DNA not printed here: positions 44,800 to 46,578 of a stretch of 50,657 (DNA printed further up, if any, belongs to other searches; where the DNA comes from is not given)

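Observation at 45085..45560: Rho factor with its canonical N-terminal RNA-binding domain replaced by an Arg/Gly/Pro/Gln-rich low-complexity region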

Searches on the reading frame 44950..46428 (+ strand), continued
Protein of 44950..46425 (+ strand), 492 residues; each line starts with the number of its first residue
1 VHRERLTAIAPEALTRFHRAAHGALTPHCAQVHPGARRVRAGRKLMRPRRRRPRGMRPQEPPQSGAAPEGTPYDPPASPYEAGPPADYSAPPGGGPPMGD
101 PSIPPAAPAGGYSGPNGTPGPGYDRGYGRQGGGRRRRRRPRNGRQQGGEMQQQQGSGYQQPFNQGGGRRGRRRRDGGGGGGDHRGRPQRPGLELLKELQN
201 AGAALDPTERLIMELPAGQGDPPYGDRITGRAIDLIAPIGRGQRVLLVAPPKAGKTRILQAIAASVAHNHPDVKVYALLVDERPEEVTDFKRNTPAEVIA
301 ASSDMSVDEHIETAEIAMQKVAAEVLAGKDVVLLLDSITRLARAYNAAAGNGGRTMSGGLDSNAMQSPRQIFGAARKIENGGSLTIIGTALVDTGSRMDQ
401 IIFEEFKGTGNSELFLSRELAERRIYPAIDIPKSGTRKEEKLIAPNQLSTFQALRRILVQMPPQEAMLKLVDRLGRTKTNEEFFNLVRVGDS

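Call 68: find_homologous_proteins(query=L076:9872-10846:+)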
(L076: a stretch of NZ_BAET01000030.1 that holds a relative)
Query L076:9872-10846:+ (325 aa): 8000 proteins with E <= 0.001 among 8000 candidates; the best 120 are listed.
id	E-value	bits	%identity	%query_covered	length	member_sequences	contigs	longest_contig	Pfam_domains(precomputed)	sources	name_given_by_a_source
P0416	4.0e-202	688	98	100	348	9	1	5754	PF00006.32,PF00004.36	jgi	jgi:transcription termination factor Rho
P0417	3.6e-163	560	82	98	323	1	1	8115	PF00006.32,PF00004.36,PF03215.22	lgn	-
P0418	1.6e-162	558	82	98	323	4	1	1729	PF00006.32,PF00004.36,PF03215.22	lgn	-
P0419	3.0e-162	557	84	89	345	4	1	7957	PF00006.32,PF00004.36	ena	-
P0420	5.2e-161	553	79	99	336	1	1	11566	PF00006.32,PF00004.36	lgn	-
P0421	5.9e-161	553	81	98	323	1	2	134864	PF00006.32,PF00004.36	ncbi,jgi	ncbi:MAG: transcription termination factor Rho [Alphaproteobacteria bacterium]|jgi:transcription ter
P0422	5.8e-160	549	80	93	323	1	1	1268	PF00006.32,PF00004.36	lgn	-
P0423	8.0e-159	546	82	94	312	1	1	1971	PF00006.32,PF00004.36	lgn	-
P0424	8.6e-158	542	81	98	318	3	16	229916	PF00006.32,PF00004.36,PF03215.22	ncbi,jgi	ncbi:MAG: transcription termination factor Rho [Glaciecola sp.]|jgi:transcription termination factor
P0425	8.2e-157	539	78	98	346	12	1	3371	PF00005.34,PF00006.32,PF00004.36,PF03215.22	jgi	jgi:transcription termination factor Rho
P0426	2.8e-156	537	78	98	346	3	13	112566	PF00005.34,PF00006.32,PF00004.36,PF03215.22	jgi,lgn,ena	jgi:transcription termination factor Rho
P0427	4.6e-156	537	80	98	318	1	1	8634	PF00006.32,PF00004.36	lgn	-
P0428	5.1e-156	536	79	98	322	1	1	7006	PF00005.34,PF00006.32,PF00004.36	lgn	-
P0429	6.8e-156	536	79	98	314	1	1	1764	PF00005.34,PF00006.32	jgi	jgi:transcription termination factor Rho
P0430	2.6e-155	534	78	98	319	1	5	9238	PF00005.34,PF00006.32,PF00004.36,PF03215.22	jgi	jgi:transcription termination factor Rho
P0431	3.2e-155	534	78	98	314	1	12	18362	PF00006.32,PF00004.36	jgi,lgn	jgi:transcription termination factor Rho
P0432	6.8e-155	533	78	98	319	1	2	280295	PF00006.32,PF00004.36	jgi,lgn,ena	-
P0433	7.0e-155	533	77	98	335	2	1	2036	PF00006.32,PF00004.36,PF03215.22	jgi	jgi:transcription termination factor Rho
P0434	1.2e-154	532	78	99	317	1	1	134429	PF00005.34,PF00006.32,PF00004.36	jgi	jgi:transcription termination factor Rho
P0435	1.3e-154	532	78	98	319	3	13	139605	PF00005.34,PF00006.32,PF00004.36,PF03215.22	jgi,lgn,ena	jgi:transcription termination factor Rho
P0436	1.5e-154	532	78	99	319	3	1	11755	PF00005.34,PF00006.32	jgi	jgi:transcription termination factor Rho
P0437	1.8e-154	531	78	100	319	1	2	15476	PF00006.32,PF00004.36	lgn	-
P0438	6.3e-154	530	78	98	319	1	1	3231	PF00005.34,PF00006.32,PF00004.36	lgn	-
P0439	8.5e-154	529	78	98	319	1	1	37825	PF00005.34,PF00006.32,PF00004.36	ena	-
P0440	1.0e-153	529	78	98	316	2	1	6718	PF00006.32,PF00004.36,PF03215.22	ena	-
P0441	1.1e-153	529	77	98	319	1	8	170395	PF00005.34,PF00006.32,PF00004.36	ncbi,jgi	ncbi:MAG: transcription termination factor Rho [Paraglaciecola sp.]|jgi:transcription termination fa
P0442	1.2e-153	529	78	98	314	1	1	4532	PF00006.32,PF00004.36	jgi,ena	-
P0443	1.2e-153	529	77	98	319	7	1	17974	PF00005.34,PF00006.32,PF00004.36,PF03215.22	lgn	-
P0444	1.3e-153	529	79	98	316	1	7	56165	PF00005.34,PF00006.32,PF00004.36,PF03215.22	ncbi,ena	-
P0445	1.4e-153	528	77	98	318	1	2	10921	PF00005.34,PF00006.32,PF00004.36,PF03215.22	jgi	jgi:transcription termination factor Rho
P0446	2.6e-153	528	77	98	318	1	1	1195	PF00006.32,PF00004.36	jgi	jgi:transcription termination factor Rho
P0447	2.8e-153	527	78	98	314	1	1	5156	PF00005.34,PF00006.32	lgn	-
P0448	3.3e-153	527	78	98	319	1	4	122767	PF00005.34,PF00006.32,PF00004.36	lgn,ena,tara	tara:strand:+ start:915 stop:1874 length:960 start_codon:yes stop_codon:yes gene_type:complete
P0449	3.4e-153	527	77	98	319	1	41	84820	PF00005.34,PF00006.32,PF00004.36,PF03215.22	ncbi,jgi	ncbi:MAG: transcription termination factor Rho [Glaciecola sp.]|jgi:transcription termination factor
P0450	4.5e-153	527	78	98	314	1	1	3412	PF00006.32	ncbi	-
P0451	5.6e-153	526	76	99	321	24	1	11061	PF00006.32,PF00004.36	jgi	jgi:transcription termination factor Rho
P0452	5.6e-153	526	76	100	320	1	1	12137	PF00005.34,PF00006.32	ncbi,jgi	ncbi:MAG: transcription termination factor Rho [Paraglaciecola sp.]|jgi:transcription termination fa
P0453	5.9e-153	526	77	99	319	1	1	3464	PF00006.32,PF00004.36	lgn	-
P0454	6.8e-153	526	77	98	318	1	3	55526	PF00006.32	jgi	-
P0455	7.2e-153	526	76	100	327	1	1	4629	PF00006.32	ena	-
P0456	9.2e-153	526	78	98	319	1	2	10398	PF00005.34,PF00006.32,PF00004.36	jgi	jgi:transcription termination factor Rho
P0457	9.4e-153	526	76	99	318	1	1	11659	PF00006.32,PF03215.22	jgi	jgi:transcription termination factor Rho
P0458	1.0e-152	526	75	100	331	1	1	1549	PF00006.32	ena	-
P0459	1.4e-152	525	76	99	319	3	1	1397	PF00006.32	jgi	jgi:transcription termination factor Rho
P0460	1.5e-152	525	77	98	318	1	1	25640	PF00006.32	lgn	-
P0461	1.5e-152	525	76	99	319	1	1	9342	PF00006.32,PF00004.36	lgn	-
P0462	1.5e-152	525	77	100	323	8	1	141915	PF00006.32,PF00004.36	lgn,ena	-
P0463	1.5e-152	525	75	99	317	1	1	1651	PF00005.34,PF00006.32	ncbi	-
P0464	1.7e-152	525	77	99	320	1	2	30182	PF00005.34,PF00006.32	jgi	jgi:transcription termination factor Rho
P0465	1.8e-152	525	78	98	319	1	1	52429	PF00005.34,PF00006.32,PF00004.36,PF03215.22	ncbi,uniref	ncbi:transcription termination factor Rho [Paraglaciecola sp. 25GB23A]|uniref:transcription terminat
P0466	1.8e-152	525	77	98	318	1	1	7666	PF00006.32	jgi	-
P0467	2.2e-152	525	77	98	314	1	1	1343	PF00005.34,PF00006.32,PF00004.36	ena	-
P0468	2.8e-152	524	77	98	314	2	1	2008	PF00005.34,PF00006.32,PF00004.36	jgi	jgi:transcription termination factor Rho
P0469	2.8e-152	524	76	98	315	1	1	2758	PF00005.34,PF00006.32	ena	-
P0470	3.1e-152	524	77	98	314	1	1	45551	PF00006.32,PF00004.36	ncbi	ncbi:MAG: transcription termination factor Rho [Halioglobus sp.]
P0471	3.1e-152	524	78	96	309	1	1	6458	PF00006.32,PF00004.36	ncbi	-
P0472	3.2e-152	524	77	98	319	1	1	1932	PF00005.34,PF00006.32,PF00004.36,PF03215.22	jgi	jgi:transcription termination factor Rho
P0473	3.5e-152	524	78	98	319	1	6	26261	PF00005.34,PF00006.32,PF00004.36,PF03215.22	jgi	jgi:transcription termination factor Rho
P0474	3.6e-152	524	76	99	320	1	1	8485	PF00005.34,PF00006.32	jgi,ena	jgi:transcription termination factor Rho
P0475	4.0e-152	524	76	99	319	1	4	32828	PF00006.32,PF00004.36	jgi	jgi:transcription termination factor Rho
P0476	4.2e-152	524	77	99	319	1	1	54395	PF00006.32,PF00004.36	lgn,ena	-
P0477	4.4e-152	524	77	98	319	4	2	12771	PF00005.34,PF00006.32,PF00004.36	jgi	jgi:transcription termination factor Rho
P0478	4.6e-152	523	77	98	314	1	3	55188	PF00006.32,PF00004.36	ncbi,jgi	ncbi:MAG: transcription termination factor Rho [Gammaproteobacteria bacterium]|jgi:transcription ter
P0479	6.0e-152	523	77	99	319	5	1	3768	PF00006.32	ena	-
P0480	6.4e-152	523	77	98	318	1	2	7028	PF00006.32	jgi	-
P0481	7.5e-152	523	76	99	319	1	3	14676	PF00005.34,PF00006.32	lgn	-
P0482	1.1e-151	522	77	98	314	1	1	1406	PF00006.32,PF00004.36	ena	-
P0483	1.2e-151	522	76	99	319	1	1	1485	PF00006.32,PF00004.36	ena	-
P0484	1.2e-151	522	76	99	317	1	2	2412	PF00006.32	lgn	-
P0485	1.3e-151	522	77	98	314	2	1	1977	PF00006.32,PF00004.36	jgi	jgi:transcription termination factor Rho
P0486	1.4e-151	522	77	98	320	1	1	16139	PF00006.32,PF00004.36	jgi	-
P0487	1.4e-151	522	77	100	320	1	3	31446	PF00005.34,PF00006.32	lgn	-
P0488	1.6e-151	522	77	98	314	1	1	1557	PF00006.32,PF00004.36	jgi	jgi:transcription termination factor Rho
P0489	1.7e-151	522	76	98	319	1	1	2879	PF00005.34,PF00006.32,PF00004.36,PF03215.22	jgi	jgi:transcription termination factor Rho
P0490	1.8e-151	522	80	90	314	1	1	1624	PF00005.34,PF00006.32,PF00004.36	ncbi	-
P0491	1.9e-151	521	77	98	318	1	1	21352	PF00005.34,PF00006.32,PF00004.36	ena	-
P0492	2.0e-151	521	77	98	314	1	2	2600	PF00006.32,PF00004.36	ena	-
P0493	2.0e-151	521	75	99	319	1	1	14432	PF00006.32,PF00004.36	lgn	-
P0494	2.2e-151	521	78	98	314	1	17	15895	PF00006.32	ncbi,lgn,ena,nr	ncbi:MAG: transcription termination factor Rho [Alteromonadaceae bacterium]|nr:transcription termina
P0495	2.4e-151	521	75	99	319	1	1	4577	PF00006.32,PF00004.36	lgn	-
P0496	2.7e-151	521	77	98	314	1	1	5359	PF00006.32,PF00004.36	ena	-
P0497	2.7e-151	521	77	98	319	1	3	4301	PF00006.32,PF00004.36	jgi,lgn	jgi:transcription termination factor Rho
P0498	3.1e-151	521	76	99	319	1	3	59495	PF00006.32,PF00004.36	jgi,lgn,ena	-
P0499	3.2e-151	521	77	98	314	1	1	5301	PF00006.32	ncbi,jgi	ncbi:MAG: transcription termination factor Rho [Oceanicoccus sp.]|jgi:transcription termination fact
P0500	3.6e-151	521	77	100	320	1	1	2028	PF00005.34,PF00006.32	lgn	-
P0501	3.6e-151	521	77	100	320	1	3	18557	PF00005.34,PF00006.32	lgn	-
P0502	3.7e-151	521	77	98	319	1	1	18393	PF00006.32,PF00004.36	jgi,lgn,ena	-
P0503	3.9e-151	520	77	98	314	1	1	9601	PF00006.32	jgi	jgi:transcription termination factor Rho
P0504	4.2e-151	520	76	98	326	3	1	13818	PF00006.32,PF00004.36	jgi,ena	-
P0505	4.5e-151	520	77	98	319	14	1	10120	PF00006.32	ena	-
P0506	5.4e-151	520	77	98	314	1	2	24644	PF00006.32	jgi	jgi:transcription termination factor Rho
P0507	5.5e-151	520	76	98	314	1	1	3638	PF00006.32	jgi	jgi:transcription termination factor Rho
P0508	5.6e-151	520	78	92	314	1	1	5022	PF00006.32,PF00004.36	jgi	jgi:transcription termination factor Rho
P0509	5.8e-151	520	76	99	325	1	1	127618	PF00006.32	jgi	jgi:transcription termination factor Rho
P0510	6.7e-151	520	76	98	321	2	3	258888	PF00006.32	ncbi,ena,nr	ncbi:MAG: transcription termination factor Rho [Gammaproteobacteria bacterium]|nr:transcription term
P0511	7.0e-151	520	76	98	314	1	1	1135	PF00006.32,PF00004.36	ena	-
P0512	7.4e-151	520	76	98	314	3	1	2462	PF00006.32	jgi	jgi:transcription termination factor Rho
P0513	7.6e-151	519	77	98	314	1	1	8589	PF00006.32,PF00004.36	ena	-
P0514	1.0e-150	519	79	92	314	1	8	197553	PF00006.32,PF00004.36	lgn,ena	-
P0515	1.0e-150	519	76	98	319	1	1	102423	PF00005.34,PF00006.32,PF00004.36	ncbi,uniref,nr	ncbi:transcription termination factor Rho [Spartinivicinus ruber]|uniref:transcription termination f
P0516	1.2e-150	519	78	98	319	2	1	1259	PF00006.32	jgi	jgi:transcription termination factor Rho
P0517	1.3e-150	519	77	98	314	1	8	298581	PF00006.32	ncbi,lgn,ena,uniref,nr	ncbi:transcription termination factor Rho [Colwellia sp. Bg11-28]|uniref:transcription termination f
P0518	1.4e-150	519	75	100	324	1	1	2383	PF00006.32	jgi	-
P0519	1.6e-150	518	76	98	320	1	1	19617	PF00006.32,PF00004.36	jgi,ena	-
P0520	1.6e-150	518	76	98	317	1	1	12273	PF00006.32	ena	-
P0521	1.6e-150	518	75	100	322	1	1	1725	PF00005.34,PF00006.32,PF00004.36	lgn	-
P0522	1.6e-150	518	77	98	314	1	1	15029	PF00006.32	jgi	jgi:transcription termination factor Rho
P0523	1.7e-150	518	76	98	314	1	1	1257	PF00005.34,PF00006.32,PF00004.36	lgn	-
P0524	1.7e-150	518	76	98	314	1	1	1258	PF00006.32,PF00004.36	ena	-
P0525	1.7e-150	518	77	98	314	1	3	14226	PF00006.32,PF00004.36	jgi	jgi:transcription termination factor Rho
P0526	1.8e-150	518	76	98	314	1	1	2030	PF00006.32,PF00004.36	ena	-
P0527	1.9e-150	518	75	99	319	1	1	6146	PF00006.32,PF00004.36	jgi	jgi:transcription termination factor Rho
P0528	1.9e-150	518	77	98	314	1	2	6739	PF00006.32,PF00004.36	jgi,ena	-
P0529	2.1e-150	518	75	99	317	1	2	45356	PF00005.34,PF00006.32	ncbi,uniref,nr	ncbi:transcription termination factor Rho [Shewanella benthica]|uniref:transcription termination fac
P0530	2.3e-150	518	76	98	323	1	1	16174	PF00006.32,PF00004.36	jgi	-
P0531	2.3e-150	518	77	98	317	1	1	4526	PF00006.32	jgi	-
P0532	2.6e-150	518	76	98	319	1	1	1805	PF00006.32,PF00004.36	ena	-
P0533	2.7e-150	518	75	99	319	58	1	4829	PF00006.32,PF00004.36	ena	-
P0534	3.1e-150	517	75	98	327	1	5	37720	PF00006.32,PF00004.36,PF03215.22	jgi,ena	-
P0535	3.2e-150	517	76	98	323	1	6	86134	PF00006.32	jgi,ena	-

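Call 70: search_protein_families(library=padloc, proteins=[window:45085-46425:+, L076:9872-10846:+, L067:9932-10909:+, L055:9824-10843:+], max_evalue=0.001)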
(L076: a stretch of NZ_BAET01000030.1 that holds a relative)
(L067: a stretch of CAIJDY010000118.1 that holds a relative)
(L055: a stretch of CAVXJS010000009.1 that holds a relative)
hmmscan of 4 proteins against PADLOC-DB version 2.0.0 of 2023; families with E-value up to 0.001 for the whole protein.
window:45085-46425:+ (447 aa): 1 family
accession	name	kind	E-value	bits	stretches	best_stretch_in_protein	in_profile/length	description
PDLC04140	mad8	-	1.6e-05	22.6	1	187-275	19-105/314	mads_8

L076:9872-10846:+ (325 aa): 1 family
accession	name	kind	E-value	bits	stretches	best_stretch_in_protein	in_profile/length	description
PDLC04140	mad8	-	2.9e-06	25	1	67-155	20-70/314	mads_8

L067:9932-10909:+ (326 aa): 1 family
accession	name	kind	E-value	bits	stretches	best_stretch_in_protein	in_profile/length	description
PDLC04140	mad8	-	2.6e-06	25.2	1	62-158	15-110/314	mads_8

L055:9824-10843:+ (340 aa): 1 family
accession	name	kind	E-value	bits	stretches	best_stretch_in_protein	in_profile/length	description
PDLC04140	mad8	-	1.8e-06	25.7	1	89-204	25-115/314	mads_8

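Call 71: search_protein_families(library=pfam, proteins=[L076:6010-8151:+, L076:8181-9704:-, L076:10888-11358:-, L076:11376-13358:-, L076:13595-16240:+], max_evalue=0.0001)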
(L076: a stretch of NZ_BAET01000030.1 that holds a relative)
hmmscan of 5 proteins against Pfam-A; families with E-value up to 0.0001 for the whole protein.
L076:6010-8151:+ (714 aa): 3 families
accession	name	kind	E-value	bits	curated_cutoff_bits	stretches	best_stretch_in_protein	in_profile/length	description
PF00929.31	RNase_T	-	4.1e-36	125.4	24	1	553-705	2-163/164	Exonuclease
PF21315.3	FAN1_HTH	-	5.5e-14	52.3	27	1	9-90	1-82/82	FAN1, HTH domain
PF08774.17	VRR_NUC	-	3.4e-09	37.2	23.8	1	446-542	15-115/116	VRR-NUC domain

L076:8181-9704:- (507 aa): 3 families
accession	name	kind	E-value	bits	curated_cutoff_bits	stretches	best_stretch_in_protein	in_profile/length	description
PF03606.21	DcuC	-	3.4e-83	280.2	23.1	1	31-478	2-460/461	C4-dicarboxylate anaerobic carrier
PF02667.20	SCFA_trans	-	2.7e-07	30.4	27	1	283-474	254-447/453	Short chain fatty acid transporter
PF03806.19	ABG_transport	-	3.8e-05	22.6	27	1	320-448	324-453/502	AbgT putative transporter family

L076:10888-11358:- (156 aa): 5 families
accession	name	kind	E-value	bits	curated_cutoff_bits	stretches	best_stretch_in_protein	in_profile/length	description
PF01047.28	MarR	-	8e-15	54.9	24.6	1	31-88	2-59/59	MarR family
PF22381.2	Staph_reg_Sar_Rot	-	2.7e-10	40.6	27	1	23-101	5-83/85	Transcriptional regulator SarA/Rot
PF12802.13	MarR_2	-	2.6e-09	37.5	27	1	29-86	2-60/61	MarR family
PF13463.12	HTH_27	-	1.9e-06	28.5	22.2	1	30-96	1-68/68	Winged helix DNA-binding domain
PF13412.12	HTH_24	-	1.7e-05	24.7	21.9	1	49-77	20-48/48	Winged helix-turn-helix DNA-binding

L076:11376-13358:- (660 aa): 1 family
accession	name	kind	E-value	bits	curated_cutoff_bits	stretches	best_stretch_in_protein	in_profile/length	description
PF02028.23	BCCT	-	1.7e-192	640.6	27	1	20-502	1-484/485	BCCT, betaine/carnitine/choline family transporter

L076:13595-16240:+ (882 aa): 2 families
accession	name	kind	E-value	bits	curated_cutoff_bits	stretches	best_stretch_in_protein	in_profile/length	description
PF00593.30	TonB_dep_Rec_b-barrel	-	1.2e-25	91.7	27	1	314-847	41-436/436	TonB dependent receptor-like, beta-barrel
PF07715.20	Plug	-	4.7e-15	56.4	23.9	1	48-162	2-107/107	TonB-dependent Receptor Plug Domain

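Call 77: find_encoding_contigs(protein=window:45085-46428:+, flank=2000, max_places=3)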
Protein window:45085-46428:+ (447 aa): no gene with exactly this product is on record in the collection.
